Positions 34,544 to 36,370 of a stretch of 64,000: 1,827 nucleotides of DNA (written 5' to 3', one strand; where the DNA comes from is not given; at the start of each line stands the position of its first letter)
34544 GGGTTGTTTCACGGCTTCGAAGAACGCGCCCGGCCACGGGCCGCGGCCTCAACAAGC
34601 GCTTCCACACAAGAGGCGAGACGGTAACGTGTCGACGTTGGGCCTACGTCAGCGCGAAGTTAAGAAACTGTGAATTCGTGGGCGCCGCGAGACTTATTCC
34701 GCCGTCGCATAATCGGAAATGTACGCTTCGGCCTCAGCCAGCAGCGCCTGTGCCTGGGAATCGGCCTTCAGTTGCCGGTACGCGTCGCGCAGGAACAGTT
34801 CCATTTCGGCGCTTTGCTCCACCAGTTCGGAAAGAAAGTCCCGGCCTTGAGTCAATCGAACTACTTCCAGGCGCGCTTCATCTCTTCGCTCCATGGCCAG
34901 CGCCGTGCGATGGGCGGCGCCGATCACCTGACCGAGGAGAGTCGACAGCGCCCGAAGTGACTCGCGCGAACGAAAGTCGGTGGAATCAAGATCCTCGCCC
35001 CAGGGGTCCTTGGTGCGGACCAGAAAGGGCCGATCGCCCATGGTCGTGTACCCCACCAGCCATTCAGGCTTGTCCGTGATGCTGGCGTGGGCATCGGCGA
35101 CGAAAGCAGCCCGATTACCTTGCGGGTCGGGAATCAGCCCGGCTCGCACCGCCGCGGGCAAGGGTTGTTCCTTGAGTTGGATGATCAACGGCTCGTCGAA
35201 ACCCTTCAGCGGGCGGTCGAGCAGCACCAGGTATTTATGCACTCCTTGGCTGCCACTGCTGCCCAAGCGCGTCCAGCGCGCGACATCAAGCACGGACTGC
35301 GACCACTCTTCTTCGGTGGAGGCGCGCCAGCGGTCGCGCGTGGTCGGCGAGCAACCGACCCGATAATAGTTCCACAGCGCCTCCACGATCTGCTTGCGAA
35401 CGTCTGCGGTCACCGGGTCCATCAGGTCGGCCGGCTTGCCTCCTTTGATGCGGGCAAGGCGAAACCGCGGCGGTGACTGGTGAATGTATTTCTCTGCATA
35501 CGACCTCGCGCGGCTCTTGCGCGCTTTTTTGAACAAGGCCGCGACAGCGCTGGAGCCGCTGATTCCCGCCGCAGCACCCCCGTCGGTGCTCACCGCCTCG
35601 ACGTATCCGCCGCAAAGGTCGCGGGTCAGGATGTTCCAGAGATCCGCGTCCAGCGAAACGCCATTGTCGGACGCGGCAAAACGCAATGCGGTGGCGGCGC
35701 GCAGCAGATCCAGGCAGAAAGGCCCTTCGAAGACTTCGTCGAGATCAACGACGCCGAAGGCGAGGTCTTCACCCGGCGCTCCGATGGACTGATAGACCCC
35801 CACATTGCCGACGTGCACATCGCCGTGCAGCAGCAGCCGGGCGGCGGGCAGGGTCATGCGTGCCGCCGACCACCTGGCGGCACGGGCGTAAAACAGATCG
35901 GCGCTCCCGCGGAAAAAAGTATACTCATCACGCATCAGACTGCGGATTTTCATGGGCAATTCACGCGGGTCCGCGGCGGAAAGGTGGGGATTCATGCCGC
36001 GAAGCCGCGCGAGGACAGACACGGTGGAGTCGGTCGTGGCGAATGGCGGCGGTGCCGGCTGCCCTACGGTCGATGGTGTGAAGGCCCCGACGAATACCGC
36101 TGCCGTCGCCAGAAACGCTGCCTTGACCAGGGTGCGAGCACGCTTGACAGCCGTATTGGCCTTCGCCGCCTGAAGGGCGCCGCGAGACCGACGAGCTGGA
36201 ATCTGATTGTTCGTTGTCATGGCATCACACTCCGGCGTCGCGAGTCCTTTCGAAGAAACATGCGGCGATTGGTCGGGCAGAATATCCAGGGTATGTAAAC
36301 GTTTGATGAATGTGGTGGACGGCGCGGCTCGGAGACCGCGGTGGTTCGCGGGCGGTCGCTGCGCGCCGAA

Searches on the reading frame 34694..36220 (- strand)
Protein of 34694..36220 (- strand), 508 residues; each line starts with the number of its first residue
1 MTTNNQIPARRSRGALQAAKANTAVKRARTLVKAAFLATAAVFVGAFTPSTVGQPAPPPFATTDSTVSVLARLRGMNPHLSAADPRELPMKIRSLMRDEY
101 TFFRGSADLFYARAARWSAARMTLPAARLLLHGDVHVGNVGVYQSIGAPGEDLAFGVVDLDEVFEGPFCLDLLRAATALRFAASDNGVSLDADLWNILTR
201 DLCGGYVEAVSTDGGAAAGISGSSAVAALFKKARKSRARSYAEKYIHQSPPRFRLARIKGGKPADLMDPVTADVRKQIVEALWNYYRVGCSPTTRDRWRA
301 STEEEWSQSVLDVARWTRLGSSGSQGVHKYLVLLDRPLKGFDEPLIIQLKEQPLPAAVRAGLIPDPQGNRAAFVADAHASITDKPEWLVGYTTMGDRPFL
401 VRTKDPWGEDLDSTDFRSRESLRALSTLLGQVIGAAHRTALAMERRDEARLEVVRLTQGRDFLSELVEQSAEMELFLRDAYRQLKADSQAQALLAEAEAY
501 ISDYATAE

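Call 12: search_protein_families(library=pfam, proteins=[window:34694-36220:-], max_evalue=0.001)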
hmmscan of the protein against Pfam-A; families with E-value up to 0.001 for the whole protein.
window:34694-36220:- (508 aa): 2 families
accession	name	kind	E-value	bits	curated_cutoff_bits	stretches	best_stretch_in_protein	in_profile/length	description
PF10009.15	DUF2252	-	6.9e-36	124.6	22.3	1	84-444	2-355/392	Uncharacterized protein conserved in bacteria (DUF2252)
PF01636.29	APH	-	3.8e-05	24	23.2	1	108-185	142-219/239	Phosphotransferase enzyme family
